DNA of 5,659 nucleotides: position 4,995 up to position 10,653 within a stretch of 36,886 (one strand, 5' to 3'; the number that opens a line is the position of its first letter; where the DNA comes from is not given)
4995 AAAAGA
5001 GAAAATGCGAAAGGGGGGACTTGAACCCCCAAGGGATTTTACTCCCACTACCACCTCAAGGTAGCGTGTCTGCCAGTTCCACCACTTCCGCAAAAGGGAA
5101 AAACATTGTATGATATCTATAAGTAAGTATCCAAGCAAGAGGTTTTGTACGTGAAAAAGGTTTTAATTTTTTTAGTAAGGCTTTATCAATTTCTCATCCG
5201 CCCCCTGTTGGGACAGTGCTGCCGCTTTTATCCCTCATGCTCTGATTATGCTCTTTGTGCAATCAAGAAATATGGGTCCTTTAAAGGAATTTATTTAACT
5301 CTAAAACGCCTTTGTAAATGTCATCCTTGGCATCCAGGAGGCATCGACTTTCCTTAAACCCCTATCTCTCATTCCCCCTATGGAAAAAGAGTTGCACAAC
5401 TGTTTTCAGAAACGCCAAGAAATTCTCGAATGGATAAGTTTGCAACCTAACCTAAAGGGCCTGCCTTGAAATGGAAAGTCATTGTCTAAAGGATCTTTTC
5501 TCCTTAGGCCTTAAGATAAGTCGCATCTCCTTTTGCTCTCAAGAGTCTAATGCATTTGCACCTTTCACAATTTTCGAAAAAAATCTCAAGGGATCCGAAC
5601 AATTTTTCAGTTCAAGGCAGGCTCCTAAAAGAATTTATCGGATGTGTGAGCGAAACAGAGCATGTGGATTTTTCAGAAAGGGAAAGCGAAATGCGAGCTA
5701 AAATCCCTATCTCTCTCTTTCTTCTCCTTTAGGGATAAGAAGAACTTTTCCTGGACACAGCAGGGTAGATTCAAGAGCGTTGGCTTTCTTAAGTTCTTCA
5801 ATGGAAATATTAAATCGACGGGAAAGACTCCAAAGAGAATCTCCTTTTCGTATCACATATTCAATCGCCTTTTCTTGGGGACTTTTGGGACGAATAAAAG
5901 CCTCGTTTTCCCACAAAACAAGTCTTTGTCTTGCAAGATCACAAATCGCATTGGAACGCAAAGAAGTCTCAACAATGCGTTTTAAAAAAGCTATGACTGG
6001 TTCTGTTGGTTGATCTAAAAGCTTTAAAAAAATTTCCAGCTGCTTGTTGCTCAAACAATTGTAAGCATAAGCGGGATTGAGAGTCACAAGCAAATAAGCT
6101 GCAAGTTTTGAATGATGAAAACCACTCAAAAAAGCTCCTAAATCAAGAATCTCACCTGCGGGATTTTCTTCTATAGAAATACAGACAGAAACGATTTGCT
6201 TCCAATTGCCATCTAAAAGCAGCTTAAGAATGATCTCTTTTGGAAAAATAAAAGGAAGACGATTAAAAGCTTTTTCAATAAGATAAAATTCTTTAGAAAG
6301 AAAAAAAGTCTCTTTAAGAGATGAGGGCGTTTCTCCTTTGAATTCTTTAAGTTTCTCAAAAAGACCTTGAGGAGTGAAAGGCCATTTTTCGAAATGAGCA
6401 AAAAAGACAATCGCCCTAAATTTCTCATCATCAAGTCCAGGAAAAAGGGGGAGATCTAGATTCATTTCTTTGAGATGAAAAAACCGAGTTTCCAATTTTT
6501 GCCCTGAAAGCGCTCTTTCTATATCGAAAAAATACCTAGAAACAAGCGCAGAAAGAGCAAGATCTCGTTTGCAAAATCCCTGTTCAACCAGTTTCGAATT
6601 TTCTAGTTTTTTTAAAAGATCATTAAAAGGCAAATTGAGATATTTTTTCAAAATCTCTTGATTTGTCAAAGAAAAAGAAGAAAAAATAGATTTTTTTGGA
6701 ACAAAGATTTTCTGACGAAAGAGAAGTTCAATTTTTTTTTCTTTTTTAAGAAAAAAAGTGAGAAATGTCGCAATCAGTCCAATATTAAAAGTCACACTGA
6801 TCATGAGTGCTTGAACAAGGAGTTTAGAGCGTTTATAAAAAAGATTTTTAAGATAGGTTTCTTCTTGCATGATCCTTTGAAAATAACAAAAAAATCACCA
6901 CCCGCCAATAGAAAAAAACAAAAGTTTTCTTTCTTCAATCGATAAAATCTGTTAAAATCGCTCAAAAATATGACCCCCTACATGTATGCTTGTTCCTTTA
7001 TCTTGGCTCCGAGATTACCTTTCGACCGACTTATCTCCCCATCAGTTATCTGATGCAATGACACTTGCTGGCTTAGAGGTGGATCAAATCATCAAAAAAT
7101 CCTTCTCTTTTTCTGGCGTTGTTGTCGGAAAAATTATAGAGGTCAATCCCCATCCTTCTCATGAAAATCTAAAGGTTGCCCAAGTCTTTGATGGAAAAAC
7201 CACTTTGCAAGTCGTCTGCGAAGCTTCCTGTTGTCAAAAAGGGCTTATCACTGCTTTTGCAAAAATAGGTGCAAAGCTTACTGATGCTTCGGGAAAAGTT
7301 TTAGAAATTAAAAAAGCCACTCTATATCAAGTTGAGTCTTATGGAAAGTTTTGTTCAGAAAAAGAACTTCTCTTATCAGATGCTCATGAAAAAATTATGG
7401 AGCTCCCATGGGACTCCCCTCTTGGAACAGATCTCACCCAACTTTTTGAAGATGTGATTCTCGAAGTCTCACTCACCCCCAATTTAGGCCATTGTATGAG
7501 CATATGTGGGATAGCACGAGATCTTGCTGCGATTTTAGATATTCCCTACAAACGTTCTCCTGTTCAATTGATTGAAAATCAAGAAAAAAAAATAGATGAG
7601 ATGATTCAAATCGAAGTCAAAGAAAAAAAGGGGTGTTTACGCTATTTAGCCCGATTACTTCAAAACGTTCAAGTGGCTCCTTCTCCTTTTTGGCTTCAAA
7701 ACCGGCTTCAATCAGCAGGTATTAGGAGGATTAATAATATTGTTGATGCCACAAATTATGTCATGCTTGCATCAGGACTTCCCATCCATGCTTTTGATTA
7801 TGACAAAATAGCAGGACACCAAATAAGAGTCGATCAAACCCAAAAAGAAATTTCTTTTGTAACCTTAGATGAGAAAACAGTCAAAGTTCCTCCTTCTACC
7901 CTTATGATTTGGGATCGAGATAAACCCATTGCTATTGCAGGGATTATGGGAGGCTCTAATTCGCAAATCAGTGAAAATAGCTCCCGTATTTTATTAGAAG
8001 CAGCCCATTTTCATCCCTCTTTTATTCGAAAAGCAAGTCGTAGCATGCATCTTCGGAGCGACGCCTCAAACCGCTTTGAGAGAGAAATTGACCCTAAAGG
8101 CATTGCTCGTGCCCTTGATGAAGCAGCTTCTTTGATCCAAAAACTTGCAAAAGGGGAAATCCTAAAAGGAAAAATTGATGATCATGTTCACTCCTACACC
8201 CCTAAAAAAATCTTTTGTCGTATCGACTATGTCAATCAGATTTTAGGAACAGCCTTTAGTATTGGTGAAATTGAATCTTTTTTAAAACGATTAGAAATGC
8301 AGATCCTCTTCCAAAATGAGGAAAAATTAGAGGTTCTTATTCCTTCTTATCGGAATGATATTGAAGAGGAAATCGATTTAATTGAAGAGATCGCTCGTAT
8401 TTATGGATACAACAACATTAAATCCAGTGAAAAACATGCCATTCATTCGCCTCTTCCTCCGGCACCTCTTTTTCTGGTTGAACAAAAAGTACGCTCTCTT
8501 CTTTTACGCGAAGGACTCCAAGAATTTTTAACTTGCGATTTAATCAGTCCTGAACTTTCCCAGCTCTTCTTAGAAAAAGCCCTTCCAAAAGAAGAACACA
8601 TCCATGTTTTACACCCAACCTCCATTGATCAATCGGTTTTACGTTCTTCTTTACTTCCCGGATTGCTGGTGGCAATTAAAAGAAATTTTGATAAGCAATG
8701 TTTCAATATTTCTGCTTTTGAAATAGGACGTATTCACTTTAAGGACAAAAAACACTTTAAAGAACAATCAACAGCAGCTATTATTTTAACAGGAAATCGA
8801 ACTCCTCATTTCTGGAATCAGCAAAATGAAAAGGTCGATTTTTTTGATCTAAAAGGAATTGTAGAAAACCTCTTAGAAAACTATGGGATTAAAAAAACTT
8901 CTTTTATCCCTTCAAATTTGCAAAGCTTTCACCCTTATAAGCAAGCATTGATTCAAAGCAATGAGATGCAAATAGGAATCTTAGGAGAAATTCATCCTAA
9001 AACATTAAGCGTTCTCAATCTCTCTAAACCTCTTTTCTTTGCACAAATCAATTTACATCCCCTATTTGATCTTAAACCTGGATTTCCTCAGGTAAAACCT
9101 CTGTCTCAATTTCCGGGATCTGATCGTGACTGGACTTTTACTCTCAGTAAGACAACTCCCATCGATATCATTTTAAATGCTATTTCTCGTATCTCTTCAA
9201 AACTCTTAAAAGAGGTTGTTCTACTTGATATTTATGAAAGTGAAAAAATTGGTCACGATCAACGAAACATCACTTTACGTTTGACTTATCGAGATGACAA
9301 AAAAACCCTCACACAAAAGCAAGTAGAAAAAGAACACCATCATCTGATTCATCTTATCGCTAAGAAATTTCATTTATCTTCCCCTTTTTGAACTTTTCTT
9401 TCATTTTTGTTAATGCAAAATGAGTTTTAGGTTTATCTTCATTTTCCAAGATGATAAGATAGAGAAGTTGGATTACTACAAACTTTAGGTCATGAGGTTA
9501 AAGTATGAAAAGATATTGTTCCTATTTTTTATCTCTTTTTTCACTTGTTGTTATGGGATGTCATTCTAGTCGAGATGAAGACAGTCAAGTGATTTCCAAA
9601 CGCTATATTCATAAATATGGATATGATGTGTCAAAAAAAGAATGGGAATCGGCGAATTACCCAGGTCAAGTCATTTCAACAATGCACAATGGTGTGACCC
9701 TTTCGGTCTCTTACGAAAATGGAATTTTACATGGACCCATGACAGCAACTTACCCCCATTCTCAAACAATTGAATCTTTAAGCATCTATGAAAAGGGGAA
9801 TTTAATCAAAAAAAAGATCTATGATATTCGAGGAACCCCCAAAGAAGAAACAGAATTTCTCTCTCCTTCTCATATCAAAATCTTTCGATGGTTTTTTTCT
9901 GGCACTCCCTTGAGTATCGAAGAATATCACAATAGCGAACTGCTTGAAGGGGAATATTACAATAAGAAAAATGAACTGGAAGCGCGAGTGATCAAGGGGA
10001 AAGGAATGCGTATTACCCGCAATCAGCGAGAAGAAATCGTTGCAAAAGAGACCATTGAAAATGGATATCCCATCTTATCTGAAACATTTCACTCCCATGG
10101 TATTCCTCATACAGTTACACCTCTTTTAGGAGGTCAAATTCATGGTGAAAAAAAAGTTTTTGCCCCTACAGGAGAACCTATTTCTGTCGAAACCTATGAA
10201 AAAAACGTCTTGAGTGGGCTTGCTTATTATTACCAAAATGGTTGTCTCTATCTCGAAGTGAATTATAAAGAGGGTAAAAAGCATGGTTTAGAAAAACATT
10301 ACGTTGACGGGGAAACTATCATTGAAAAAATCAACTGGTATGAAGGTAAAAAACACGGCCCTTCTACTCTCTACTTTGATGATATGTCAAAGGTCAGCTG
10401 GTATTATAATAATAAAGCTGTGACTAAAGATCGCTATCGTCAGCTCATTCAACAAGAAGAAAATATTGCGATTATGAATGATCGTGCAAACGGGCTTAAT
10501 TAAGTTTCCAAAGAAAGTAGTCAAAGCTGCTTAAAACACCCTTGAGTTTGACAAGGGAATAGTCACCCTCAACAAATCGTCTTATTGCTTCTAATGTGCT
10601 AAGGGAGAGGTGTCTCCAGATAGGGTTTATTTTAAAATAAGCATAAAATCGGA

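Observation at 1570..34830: MITE family A: about ten copies in 37 kb, every one in the same orientation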

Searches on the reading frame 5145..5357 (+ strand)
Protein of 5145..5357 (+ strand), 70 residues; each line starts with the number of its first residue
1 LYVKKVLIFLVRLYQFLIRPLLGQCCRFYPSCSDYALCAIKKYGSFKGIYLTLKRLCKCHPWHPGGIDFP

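Call 87: search_protein_families(library=pfam, proteins=[window:5145-5357:+], max_evalue=0.01)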
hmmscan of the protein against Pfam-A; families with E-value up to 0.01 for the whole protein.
window:5145-5357:+ (70 aa): 1 family
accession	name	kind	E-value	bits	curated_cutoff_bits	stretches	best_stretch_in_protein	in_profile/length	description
PF01809.23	YidD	-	5.2e-29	100.3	27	1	4-68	1-65/67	Putative membrane protein insertion efficiency factor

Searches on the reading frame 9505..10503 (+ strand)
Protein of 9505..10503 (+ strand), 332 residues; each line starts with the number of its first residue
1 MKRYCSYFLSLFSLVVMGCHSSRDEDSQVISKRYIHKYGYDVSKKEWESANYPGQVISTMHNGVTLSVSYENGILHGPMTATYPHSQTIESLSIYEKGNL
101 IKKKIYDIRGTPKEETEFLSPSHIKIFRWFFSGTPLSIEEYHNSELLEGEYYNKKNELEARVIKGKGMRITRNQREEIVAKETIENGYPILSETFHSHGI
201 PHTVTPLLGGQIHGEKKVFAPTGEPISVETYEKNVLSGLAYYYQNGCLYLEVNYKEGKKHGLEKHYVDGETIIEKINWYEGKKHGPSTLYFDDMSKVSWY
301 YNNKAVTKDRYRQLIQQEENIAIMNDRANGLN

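Call 11: search_protein_families(library=pfam, proteins=[window:9505-10503:+])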
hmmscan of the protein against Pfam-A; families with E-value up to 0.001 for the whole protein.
window:9505-10503:+ (332 aa): 0 families

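Call 66: search_protein_families(library=pfam, proteins=[window:9505-10503:+], max_evalue=0.01)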
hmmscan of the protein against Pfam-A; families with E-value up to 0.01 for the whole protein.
window:9505-10503:+ (332 aa): 0 families
